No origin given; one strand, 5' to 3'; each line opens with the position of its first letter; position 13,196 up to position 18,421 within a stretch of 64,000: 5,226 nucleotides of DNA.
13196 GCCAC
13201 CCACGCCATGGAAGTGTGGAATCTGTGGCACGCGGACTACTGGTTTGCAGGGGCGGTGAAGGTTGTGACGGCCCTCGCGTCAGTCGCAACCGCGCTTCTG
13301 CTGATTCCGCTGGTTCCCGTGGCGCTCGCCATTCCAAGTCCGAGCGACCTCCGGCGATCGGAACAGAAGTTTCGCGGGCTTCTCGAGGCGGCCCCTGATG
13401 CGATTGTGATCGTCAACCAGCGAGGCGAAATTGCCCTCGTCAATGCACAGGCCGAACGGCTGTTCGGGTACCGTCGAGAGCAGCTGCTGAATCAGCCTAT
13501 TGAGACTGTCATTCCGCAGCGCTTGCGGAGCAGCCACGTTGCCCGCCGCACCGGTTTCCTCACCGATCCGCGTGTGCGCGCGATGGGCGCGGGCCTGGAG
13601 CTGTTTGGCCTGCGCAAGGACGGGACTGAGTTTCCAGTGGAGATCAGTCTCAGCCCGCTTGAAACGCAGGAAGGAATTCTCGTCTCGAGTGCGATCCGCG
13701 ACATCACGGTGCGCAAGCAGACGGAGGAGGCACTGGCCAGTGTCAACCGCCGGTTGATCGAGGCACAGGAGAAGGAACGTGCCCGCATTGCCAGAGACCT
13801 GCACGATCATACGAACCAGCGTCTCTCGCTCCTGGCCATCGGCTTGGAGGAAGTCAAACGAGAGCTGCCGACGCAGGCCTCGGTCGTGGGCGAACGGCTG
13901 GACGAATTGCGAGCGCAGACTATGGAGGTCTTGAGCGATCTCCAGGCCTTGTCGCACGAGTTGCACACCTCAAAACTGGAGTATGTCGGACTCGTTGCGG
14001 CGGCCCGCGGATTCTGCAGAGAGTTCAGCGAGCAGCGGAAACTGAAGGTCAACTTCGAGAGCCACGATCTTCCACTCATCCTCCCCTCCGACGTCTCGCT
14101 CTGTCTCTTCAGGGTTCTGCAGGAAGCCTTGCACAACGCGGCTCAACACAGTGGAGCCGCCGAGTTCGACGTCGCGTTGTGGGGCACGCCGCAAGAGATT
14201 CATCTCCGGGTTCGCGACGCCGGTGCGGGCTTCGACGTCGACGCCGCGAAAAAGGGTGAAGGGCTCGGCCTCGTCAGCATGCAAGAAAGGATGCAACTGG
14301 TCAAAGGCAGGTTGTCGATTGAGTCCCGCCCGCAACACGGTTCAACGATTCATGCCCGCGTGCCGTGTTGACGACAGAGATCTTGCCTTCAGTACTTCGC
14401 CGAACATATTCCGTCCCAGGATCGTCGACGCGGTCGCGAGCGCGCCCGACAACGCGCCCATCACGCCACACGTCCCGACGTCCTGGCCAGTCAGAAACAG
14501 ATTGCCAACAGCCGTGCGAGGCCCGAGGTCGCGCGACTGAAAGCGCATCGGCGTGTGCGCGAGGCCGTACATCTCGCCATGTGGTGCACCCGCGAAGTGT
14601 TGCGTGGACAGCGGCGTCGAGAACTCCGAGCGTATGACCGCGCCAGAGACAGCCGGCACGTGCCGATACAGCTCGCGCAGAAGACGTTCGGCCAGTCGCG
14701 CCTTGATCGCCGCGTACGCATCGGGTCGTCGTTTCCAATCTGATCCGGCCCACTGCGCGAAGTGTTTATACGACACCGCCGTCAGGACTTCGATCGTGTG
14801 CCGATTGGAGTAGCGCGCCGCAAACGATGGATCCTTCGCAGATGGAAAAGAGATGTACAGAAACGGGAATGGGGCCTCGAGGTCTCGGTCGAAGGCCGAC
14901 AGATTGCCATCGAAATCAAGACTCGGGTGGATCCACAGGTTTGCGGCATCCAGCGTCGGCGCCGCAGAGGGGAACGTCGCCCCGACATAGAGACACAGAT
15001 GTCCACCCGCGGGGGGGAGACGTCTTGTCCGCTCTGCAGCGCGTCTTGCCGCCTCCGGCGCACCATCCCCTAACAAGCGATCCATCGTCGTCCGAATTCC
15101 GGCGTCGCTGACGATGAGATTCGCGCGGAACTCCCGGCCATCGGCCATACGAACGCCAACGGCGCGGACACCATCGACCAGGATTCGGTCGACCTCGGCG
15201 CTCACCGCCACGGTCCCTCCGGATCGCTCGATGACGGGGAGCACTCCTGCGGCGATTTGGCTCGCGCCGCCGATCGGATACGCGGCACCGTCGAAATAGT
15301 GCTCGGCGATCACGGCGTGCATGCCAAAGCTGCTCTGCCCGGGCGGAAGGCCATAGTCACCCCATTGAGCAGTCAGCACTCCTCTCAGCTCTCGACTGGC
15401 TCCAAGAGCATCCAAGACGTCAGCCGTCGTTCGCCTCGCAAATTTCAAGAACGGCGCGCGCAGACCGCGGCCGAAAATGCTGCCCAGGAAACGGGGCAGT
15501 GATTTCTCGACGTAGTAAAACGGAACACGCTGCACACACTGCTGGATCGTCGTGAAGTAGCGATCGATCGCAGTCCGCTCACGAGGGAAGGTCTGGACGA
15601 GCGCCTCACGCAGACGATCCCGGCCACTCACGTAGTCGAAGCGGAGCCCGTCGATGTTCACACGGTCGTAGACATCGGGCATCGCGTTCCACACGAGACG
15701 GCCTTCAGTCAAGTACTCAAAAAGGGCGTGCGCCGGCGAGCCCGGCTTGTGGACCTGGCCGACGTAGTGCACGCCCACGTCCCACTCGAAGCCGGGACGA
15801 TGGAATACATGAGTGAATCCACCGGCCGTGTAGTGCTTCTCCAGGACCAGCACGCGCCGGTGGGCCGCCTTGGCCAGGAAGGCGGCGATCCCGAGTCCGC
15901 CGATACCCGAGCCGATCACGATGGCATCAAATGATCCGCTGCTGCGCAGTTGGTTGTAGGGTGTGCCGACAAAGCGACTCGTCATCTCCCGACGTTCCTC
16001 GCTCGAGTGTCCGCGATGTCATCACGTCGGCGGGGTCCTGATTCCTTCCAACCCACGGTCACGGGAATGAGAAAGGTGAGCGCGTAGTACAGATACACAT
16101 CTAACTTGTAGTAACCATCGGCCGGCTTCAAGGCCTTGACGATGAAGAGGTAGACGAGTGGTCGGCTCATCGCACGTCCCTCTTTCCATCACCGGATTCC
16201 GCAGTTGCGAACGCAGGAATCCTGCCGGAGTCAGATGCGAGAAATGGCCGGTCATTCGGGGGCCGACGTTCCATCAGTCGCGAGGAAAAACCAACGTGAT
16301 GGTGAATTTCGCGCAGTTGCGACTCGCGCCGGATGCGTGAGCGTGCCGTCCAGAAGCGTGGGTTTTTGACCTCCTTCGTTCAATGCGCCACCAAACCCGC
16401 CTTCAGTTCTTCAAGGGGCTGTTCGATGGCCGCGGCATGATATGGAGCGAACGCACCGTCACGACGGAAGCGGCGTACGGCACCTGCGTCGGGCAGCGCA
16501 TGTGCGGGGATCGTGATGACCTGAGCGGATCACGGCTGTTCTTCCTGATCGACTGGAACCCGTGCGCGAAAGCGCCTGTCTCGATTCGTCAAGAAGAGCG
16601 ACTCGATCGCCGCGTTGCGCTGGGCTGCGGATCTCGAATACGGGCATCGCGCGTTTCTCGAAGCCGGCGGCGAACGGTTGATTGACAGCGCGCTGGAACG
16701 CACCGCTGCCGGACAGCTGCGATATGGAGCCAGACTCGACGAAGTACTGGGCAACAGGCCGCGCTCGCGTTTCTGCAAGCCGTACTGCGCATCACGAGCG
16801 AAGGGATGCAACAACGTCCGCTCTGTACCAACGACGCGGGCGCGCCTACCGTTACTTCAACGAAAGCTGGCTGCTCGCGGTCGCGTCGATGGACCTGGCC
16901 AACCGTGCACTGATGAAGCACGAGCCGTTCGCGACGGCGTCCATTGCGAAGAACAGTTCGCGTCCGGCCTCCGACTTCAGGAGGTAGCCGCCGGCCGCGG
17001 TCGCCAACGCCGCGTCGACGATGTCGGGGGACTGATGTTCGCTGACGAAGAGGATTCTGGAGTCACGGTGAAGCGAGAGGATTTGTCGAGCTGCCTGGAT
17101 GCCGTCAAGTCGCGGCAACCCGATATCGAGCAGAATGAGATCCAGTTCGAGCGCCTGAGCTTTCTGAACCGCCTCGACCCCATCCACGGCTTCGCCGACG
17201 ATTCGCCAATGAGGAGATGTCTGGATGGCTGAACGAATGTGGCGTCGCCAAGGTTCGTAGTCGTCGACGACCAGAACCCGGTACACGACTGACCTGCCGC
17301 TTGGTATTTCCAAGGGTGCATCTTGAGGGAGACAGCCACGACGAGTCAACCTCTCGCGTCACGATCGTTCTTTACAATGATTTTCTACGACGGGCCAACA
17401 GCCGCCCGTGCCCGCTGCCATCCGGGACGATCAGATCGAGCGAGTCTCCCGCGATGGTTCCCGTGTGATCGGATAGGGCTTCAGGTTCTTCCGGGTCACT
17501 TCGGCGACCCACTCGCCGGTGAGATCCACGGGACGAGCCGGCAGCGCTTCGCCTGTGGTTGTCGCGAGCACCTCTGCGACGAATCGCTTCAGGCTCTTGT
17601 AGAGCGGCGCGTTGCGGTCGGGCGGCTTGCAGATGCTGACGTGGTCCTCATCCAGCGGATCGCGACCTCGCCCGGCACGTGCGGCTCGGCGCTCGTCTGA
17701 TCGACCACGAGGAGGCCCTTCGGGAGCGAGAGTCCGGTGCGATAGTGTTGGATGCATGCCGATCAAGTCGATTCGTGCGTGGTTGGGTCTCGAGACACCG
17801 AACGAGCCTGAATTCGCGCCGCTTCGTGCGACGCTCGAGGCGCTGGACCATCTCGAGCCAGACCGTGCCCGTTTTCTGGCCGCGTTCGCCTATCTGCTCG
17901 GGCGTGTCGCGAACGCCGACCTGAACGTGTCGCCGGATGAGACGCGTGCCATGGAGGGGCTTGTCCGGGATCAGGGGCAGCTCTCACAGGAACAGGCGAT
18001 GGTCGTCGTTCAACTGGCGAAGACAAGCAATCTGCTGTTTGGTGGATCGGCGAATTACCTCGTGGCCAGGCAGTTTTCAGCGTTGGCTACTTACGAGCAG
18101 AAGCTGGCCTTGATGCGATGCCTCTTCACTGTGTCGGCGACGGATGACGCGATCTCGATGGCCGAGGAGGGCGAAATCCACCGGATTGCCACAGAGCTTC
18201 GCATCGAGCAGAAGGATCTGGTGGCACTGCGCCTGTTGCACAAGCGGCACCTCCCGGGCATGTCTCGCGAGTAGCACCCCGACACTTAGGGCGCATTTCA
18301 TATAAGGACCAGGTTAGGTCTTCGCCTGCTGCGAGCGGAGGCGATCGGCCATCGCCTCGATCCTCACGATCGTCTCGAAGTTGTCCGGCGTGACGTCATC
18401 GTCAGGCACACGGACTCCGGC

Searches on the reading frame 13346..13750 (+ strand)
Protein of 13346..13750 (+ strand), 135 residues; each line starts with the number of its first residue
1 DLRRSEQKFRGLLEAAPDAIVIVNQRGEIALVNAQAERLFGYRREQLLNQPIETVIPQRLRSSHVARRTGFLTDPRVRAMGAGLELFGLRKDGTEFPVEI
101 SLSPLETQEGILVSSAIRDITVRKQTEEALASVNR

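Call 57: search_solved_structures(query=window:13346-13750:+, max_evalue=0.001, show_alignments=5)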
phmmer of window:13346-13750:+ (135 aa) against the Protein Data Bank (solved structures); distinct sequences matched with E-value up to 0.001: 18.
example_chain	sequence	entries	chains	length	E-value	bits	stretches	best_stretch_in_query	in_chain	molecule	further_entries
10jx_A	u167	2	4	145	1e-19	74.2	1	9-120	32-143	Multi-sensor signal transduction histidine kinase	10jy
1y28_A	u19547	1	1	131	2.5e-16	63.3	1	6-131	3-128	Sensor protein fixL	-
2cmn_A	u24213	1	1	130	3e-16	63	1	7-131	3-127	SENSOR PROTEIN FIXL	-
8js5_A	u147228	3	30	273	3.1e-16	62.9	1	2-131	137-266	Sensor protein FixL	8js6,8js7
1dp6_A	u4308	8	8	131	3.9e-16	62.6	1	6-131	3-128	FIXL PROTEIN | SENSOR PROTEIN FIXL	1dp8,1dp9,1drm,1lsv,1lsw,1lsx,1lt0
1xj4_A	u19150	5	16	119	3.1e-14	56.5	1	16-130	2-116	Sensor protein fixL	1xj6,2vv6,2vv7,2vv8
1xj2_A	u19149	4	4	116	5.7e-13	52.4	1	18-130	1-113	Sensor protein fixL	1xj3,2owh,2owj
1d06_A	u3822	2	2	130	9.9e-13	51.6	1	3-121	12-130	nitrogen fixation regulatory protein fixL | FIXL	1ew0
1v9y_A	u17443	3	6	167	2e-10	44.2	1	14-128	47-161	Heme pas sensor protein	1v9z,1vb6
9bgv_A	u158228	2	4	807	1.2e-09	41.7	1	17-128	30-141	Oxygen sensor protein DosP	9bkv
1s66_L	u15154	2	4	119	1.3e-09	41.6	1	14-119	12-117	Hypothetical protein yddU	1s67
9clo_A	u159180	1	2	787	1.3e-09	41.6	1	19-128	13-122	Oxygen sensor protein DosP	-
9cdr_A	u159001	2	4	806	2.3e-09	40.8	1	17-128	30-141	Oxygen sensor protein DosP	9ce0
9cmf_A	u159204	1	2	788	2.6e-09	40.6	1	19-128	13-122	Oxygen sensor protein DosP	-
8bjp_AAA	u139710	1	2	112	1.5e-05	28.5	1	7-62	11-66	cytoplasmic PAS domain of CitA from Geobacillus thermodenitrificans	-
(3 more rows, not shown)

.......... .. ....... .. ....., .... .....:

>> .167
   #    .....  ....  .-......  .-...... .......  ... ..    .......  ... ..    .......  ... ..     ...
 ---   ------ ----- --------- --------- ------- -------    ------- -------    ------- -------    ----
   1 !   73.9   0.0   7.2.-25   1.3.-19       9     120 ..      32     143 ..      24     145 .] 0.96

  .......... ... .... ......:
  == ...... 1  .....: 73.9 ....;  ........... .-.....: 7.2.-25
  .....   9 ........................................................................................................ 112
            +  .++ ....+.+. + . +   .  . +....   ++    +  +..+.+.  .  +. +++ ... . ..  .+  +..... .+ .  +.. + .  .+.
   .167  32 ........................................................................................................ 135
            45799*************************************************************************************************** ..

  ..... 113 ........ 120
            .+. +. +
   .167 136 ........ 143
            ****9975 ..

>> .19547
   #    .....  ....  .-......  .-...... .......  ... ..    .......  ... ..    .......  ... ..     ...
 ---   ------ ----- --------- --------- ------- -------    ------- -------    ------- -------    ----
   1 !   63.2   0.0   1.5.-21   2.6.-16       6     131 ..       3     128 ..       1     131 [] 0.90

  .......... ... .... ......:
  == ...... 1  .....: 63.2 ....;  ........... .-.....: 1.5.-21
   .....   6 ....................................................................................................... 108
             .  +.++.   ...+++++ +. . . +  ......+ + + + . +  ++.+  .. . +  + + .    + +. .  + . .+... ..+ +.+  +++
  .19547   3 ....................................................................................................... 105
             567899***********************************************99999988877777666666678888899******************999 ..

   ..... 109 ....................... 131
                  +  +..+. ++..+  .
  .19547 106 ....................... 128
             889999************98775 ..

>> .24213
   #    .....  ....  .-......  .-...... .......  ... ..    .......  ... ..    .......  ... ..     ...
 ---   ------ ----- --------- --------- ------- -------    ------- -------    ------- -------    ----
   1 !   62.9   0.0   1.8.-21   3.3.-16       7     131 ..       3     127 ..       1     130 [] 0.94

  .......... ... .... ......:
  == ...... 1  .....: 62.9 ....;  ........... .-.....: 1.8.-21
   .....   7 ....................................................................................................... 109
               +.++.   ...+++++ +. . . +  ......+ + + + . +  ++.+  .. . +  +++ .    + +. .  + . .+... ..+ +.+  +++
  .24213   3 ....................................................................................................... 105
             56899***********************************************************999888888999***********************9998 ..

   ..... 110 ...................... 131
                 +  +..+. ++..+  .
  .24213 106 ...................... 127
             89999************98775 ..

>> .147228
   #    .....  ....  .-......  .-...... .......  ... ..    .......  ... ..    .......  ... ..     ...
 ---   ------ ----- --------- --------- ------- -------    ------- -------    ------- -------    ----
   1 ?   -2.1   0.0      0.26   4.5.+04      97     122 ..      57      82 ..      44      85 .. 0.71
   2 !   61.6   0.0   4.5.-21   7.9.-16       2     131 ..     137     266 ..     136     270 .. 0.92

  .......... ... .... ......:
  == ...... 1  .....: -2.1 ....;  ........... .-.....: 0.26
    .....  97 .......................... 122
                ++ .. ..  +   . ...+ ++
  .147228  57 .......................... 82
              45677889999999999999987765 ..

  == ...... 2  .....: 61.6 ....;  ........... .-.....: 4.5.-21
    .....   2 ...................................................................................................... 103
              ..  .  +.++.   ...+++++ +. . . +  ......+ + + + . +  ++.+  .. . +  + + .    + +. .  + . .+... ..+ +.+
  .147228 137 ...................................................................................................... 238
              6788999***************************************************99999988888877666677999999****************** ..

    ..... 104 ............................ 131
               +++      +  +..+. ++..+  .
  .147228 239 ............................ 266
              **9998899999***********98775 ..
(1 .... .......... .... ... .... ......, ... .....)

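Call 62: search_solved_structures(query=window:13346-13750:+, max_evalue=1e-9, show_alignments=0)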
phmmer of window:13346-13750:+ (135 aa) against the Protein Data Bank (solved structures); distinct sequences matched with E-value up to 1e-9: 9.
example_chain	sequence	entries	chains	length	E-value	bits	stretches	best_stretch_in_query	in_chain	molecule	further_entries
10jx_A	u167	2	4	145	1e-19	74.2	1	9-120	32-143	Multi-sensor signal transduction histidine kinase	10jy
1y28_A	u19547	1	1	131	2.5e-16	63.3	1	6-131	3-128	Sensor protein fixL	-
2cmn_A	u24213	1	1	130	3e-16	63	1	7-131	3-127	SENSOR PROTEIN FIXL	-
8js5_A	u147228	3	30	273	3.1e-16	62.9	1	2-131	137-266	Sensor protein FixL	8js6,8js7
1dp6_A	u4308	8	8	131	3.9e-16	62.6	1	6-131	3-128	FIXL PROTEIN | SENSOR PROTEIN FIXL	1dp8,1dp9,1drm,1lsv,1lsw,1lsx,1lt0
1xj4_A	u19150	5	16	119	3.1e-14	56.5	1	16-130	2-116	Sensor protein fixL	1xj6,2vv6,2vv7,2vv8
1xj2_A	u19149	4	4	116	5.7e-13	52.4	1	18-130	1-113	Sensor protein fixL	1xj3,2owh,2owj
1d06_A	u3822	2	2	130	9.9e-13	51.6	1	3-121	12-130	nitrogen fixation regulatory protein fixL | FIXL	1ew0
1v9y_A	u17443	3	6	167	2e-10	44.2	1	14-128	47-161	Heme pas sensor protein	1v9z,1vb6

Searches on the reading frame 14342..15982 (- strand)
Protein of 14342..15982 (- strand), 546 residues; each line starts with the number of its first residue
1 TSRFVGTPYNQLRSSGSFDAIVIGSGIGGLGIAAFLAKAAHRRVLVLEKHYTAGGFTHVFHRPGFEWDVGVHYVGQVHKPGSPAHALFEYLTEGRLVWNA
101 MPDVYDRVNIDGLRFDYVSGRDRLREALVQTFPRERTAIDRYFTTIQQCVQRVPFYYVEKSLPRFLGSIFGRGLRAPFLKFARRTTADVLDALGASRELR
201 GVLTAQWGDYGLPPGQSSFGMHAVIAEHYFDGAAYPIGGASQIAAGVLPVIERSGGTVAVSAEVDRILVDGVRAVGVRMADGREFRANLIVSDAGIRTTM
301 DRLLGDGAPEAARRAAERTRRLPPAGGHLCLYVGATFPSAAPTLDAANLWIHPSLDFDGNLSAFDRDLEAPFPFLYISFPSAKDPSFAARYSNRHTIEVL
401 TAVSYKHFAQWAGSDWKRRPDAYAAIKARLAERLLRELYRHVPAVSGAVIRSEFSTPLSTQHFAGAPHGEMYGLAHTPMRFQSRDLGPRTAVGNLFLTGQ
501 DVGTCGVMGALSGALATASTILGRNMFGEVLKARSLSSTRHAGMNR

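Call 24: search_protein_families(library=pfam, proteins=[window:14342-15982:-], max_evalue=0.001)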
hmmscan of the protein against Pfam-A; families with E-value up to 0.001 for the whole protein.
window:14342-15982:- (546 aa): 4 families
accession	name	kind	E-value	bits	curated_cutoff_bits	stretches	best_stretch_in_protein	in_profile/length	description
PF13450.12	NAD_binding_8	-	1.8e-10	41.4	21.9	1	22-87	1-64/68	NAD(P)-binding Rossmann-like domain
PF01593.30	Amino_oxidase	-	1.7e-06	28.1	19.8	1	28-522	2-443/443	Flavin containing amine oxidoreductase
PF00890.30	FAD_binding_2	-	2.1e-05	24.4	20.4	1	19-58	1-39/414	FAD binding domain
PF01266.30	DAO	-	9.1e-05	22.6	27.9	1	19-55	1-37/353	FAD dependent oxidoreductase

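Call 46: search_protein_families(library=ncbifam, proteins=[window:14342-15982:-], max_evalue=0.001)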
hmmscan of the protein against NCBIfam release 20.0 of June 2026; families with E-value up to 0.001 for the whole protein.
window:14342-15982:- (546 aa): 22 families
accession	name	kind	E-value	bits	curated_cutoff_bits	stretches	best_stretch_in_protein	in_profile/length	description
TIGR02730.1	carot_isom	equivalog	1.1e-34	120.1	586.9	1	18-500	1-466/493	carotenoid isomerase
TIGR02734.1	crtI_fam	subfamily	4.7e-30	104.7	238.1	1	20-523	1-490/504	phytoene desaturase family protein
TIGR02733.1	desat_CrtD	equivalog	2.2e-22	79.4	549.7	2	248-507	239-477/492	C-3',4' desaturase CrtD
NF045689.1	BCarotKetCrtO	equivalog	4.5e-21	75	1000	1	185-293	186-296/563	beta-carotene ketolase CrtO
NF058655.1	CrtID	equivalog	3e-19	69.2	640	2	232-500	211-459/478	bifunctional phytoene desaturase/3,4-desaturase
NF045637.1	carotdesatCrtDProt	equivalog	3.5e-14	52.2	580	1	232-322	213-303/485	1-hydroxycarotenoid 3,4-desaturase CrtD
NF042421.1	hydcarot_desat_CrtD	equivalog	4.2e-13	48.6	500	1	19-308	3-290/487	1-hydroxycarotenoid 3,4-desaturase CrtD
NF005560.0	PRK07233.1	equivalog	1.2e-08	34.3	252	1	21-69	4-51/435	hypothetical protein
NF053676.1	4oxCHCAChcC1Cy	equivalog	5e-07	28.5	1000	0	18-74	2-55/528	4-oxocyclohexanecarboxylate 2-dehydrogenase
NF005545.0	PRK07208.1-1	equivalog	1.9e-06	26.6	451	1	16-72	6-62/504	hypothetical protein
NF005548.0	PRK07208.1-4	equivalog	2.5e-06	26.4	389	0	20-72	6-57/488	hypothetical protein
NF005508.0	PRK07121.1-1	equivalog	8.1e-05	21.3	537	1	15-58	18-60/497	FAD-binding protein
NF004789.0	PRK06134.1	subfamily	9.6e-05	21.1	747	1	15-57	10-51/581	FAD-dependent oxidoreductase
NF005546.0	PRK07208.1-2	equivalog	0.00017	20.3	418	0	19-72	6-59/527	hypothetical protein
TIGR04542.1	GMC_mycofac_2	equivalog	0.0002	20.5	400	0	19-50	1-32/425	mycofactocin system GMC family oxidoreductase MftG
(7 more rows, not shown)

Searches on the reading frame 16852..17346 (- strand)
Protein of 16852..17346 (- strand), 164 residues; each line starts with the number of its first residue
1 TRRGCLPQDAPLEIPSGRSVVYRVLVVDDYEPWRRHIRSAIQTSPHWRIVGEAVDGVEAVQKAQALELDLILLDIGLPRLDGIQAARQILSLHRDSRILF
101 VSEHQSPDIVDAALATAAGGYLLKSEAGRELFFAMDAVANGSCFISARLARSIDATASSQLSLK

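Call 24: search_protein_families(library=pfam, proteins=[window:16852-17346:-], max_evalue=0.001)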
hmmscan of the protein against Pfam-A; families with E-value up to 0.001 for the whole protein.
window:16852-17346:- (164 aa): 1 family
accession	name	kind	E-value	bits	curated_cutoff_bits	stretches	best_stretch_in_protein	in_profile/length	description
PF00072.30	Response_reg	-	6.3e-20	71.8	30.2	1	24-132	1-107/111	Response regulator receiver domain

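Call 46: search_protein_families(library=ncbifam, proteins=[window:16852-17286:-], max_evalue=0.001)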
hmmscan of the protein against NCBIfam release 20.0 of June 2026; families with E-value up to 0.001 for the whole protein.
window:16852-17286:- (144 aa): 64 families (the best 25 are shown)
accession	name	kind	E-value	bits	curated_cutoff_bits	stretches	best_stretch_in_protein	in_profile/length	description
NF007935.0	PRK10651.1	equivalog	1.1e-21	77.1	250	1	3-133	8-138/216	two-component system response regulator NarL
NF011896.0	PRK15369.1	equivalog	4.2e-21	75.5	242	1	2-132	4-134/211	two component system response regulator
NF052445.1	RespRegMctR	equivalog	5.3e-21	75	300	1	3-130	3-130/205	two-component system response regulator MctR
NF007018.1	PRK09483.1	equivalog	1.3e-19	70.7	280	1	1-133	1-133/217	UvrY/SirA/GacA family response regulator transcription factor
NF001965.0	PRK00742.1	subfamily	6.4e-19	68.4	293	1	2-104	4-107/357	chemotaxis-specific protein-glutamate methyltransferase CheB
NF007708.0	PRK10403.1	equivalog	6.5e-19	68.2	343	1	2-131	7-136/215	nitrate/nitrite response regulator protein NarP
NF009206.0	PRK12555.1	subfamily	1.6e-15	57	342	1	3-95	2-93/340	chemotaxis-specific protein-glutamate methyltransferase CheB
NF041367.1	CheY_Halo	equivalog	2.2e-14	53.8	200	1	4-105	1-100/114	chemotaxis protein CheY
NF008677.0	PRK11697.1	equivalog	8.8e-13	48.2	246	1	1-105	1-102/238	two-component system response regulator BtsR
NF007685.0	PRK10360.1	equivalog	1.3e-11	44.6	258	1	1-137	1-134/196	response regulator transcription factor UhpA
NF047785.1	respo_reg_MadR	equivalog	2e-11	43.7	300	1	3-132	2-134/209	MadR family response regulator transcription factor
NF007419.0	PRK09958.1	equivalog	2.4e-11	43.6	251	1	5-140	4-138/204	acid-sensing system DNA-binding response regulator EvgA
NF046022.1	RespRegCpdRBruc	equivalog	5.6e-11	42.5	180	1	1-86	1-84/120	cell cycle two-component system response regulator CpdR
NF007901.0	PRK10610.1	equivalog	2.2e-10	40.8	189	1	3-105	7-110/129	chemotaxis response regulator CheY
TIGR02875.1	spore_0_A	equivalog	2.8e-10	39.9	200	1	3-105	4-108/262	sporulation transcription factor Spo0A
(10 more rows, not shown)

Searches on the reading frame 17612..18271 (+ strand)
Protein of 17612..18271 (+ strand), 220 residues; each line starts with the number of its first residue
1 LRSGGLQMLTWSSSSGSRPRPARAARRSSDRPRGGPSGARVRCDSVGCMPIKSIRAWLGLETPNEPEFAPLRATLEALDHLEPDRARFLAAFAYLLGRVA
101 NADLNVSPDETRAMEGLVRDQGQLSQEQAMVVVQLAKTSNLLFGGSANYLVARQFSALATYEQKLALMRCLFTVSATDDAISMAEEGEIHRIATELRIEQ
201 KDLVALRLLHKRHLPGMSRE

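Call 24: search_protein_families(library=pfam, proteins=[window:17612-18271:+], max_evalue=0.001)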
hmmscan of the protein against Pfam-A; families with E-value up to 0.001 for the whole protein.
window:17612-18271:+ (220 aa): 1 family
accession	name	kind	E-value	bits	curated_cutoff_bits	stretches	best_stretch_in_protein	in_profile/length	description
PF05099.18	TerB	-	1.5e-13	51.5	24.4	1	91-207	3-117/118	Tellurite resistance protein TerB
